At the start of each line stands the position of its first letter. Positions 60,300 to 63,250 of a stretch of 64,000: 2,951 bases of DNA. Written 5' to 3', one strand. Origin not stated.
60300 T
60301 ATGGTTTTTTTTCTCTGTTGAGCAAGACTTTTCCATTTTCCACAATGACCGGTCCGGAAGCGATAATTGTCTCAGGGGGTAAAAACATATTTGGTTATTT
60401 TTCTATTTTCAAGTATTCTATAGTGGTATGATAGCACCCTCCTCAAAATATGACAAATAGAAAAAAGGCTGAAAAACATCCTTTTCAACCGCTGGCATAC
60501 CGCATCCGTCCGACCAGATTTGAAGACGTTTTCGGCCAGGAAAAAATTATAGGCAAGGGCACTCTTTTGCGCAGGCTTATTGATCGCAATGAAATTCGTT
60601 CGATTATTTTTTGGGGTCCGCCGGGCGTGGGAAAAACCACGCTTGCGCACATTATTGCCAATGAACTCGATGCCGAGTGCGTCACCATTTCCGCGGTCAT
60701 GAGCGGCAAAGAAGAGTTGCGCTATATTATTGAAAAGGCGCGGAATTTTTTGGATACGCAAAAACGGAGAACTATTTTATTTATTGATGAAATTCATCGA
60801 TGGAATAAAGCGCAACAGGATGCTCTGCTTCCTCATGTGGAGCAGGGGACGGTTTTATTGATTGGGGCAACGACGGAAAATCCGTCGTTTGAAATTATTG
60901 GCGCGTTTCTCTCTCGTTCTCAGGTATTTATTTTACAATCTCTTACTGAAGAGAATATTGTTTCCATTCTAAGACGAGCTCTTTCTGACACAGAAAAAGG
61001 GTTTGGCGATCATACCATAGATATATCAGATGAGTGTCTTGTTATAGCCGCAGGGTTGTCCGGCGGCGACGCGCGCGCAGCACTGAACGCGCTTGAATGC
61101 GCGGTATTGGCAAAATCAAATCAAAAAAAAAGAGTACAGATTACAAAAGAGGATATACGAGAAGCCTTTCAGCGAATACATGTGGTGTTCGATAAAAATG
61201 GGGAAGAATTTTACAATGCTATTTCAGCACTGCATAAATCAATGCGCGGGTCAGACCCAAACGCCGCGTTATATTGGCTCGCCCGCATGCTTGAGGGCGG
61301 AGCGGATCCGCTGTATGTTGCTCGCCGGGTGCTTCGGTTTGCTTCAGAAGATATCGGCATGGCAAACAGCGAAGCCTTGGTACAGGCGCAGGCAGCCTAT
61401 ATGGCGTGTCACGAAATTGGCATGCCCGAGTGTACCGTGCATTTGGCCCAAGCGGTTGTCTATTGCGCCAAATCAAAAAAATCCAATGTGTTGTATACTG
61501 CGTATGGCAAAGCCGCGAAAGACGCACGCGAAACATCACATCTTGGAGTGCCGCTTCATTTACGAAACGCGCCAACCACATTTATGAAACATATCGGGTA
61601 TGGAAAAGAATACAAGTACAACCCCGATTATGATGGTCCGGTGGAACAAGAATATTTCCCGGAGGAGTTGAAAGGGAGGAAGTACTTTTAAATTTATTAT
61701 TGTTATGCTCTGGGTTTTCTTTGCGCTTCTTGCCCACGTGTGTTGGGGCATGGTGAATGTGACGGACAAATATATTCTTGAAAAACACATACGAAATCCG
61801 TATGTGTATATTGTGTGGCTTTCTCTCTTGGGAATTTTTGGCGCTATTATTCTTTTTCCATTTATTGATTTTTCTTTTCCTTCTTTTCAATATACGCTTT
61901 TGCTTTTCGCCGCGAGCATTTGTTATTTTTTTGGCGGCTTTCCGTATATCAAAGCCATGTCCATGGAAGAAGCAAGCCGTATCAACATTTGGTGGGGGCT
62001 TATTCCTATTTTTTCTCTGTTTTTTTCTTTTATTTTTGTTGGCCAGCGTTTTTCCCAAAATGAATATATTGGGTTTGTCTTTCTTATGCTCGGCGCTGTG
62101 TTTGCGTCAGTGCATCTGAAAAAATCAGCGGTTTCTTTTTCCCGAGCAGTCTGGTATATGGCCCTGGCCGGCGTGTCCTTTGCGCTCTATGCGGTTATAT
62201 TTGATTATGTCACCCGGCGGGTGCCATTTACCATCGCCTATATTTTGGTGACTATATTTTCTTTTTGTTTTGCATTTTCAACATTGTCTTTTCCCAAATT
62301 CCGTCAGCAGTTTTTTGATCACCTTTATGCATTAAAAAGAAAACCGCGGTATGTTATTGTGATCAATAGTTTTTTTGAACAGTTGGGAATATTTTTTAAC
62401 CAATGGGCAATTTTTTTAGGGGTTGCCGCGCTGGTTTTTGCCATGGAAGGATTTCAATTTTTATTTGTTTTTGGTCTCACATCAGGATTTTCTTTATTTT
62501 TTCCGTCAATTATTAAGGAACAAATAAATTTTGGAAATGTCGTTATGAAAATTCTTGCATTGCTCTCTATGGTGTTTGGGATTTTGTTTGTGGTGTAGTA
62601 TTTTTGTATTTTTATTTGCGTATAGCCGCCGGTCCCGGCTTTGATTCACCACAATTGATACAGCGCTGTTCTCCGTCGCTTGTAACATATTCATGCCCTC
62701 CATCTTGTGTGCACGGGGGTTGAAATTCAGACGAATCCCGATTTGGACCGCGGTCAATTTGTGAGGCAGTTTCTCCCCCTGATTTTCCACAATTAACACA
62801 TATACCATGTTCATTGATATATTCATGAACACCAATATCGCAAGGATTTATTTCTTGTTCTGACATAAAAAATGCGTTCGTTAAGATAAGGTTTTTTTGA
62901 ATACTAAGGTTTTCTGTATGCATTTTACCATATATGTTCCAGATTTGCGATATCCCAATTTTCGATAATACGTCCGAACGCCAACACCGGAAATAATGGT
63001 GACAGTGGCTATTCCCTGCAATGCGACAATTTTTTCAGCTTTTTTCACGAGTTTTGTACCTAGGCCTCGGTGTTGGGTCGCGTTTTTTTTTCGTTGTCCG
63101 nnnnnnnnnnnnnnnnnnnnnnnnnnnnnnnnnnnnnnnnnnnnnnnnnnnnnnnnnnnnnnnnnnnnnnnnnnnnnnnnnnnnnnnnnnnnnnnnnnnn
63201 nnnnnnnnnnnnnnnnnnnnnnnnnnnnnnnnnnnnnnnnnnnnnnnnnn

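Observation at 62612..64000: Bacterial Elp3-like radical-SAM/GNAT gene followed by a novel duplicated zinc-ribbon mini-protein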

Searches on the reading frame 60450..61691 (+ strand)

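Call 3: search_protein_families(library=pfam, proteins=[window:60450-61691:+], max_evalue=0.1)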
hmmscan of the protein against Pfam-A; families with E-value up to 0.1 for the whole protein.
window:60450-61691:+ (413 aa): 41 families (the best 25 are shown)
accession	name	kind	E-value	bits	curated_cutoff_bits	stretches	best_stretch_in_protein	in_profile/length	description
PF12002.13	MgsA_C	-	3.5e-59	199.9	27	1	267-413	1-148/167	MgsA AAA+ ATPase C terminal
PF16193.11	AAA_assoc_2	-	4.4e-25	88.2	34.3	1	187-266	2-81/81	AAA C-terminal domain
PF00004.35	AAA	-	7.2e-18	65.7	21.2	1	52-162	1-128/131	ATPase family associated with various cellular activities (AAA)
PF05496.18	RuvB_N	-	8e-17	61.9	27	1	19-138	1-117/159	Holliday junction DNA helicase RuvB P-loop domain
PF07728.20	AAA_5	-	2.7e-07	31.1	22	1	52-152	2-120/139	AAA domain (dynein-related subfamily)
PF13173.12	AAA_14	-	7.7e-07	29.6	27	1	52-123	5-79/129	AAA domain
PF00910.28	RNA_helicase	-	1.7e-06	28.9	21.5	1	52-123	1-66/105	RNA helicase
PF13191.12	AAA_16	-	1.8e-06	29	32.6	1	43-76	19-51/167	AAA ATPase domain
PF13401.12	AAA_22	-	3.7e-06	27.7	27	1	36-118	18-96/130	AAA domain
PF07724.20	AAA_2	-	2.5e-05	24.8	27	1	48-135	2-104/166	AAA domain (Cdc48 subfamily)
PF20720.3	nSTAND3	-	5.3e-05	23.4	27.2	1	50-114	18-73/155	Novel STAND NTPase 3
PF05729.18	NACHT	-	0.0001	22.6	26.7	1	51-77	2-28/167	NACHT domain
PF00931.28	NB-ARC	-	0.00012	21.9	23.5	1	38-73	7-42/248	NB-ARC domain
PF13207.12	AAA_17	-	0.00013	22.7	27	1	56-115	2-61/136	AAA domain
PF00158.32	Sigma54_activat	-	0.00014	22.1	20.2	1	107-145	94-132/168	Sigma-54 interaction domain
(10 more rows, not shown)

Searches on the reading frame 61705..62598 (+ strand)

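Call 3: search_protein_families(library=pfam, proteins=[window:61705-62598:+], max_evalue=0.1)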
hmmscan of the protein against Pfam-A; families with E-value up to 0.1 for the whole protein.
window:61705-62598:+ (297 aa): 2 families
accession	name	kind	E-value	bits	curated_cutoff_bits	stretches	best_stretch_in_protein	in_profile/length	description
PF00892.27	EamA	-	3.6e-11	43.9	28.2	1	2-135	2-134/135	EamA-like transporter family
PF05767.17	Pox_A14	-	0.017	15.7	27.7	1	110-165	5-58/93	Poxvirus virion envelope protein A14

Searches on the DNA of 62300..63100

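Call 34: search_rna_families(source=window, start=62300, end=63100, threshold=evalue, max_evalue=1)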
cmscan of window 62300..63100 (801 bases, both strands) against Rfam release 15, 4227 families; matches with E-value up to 1: 0.
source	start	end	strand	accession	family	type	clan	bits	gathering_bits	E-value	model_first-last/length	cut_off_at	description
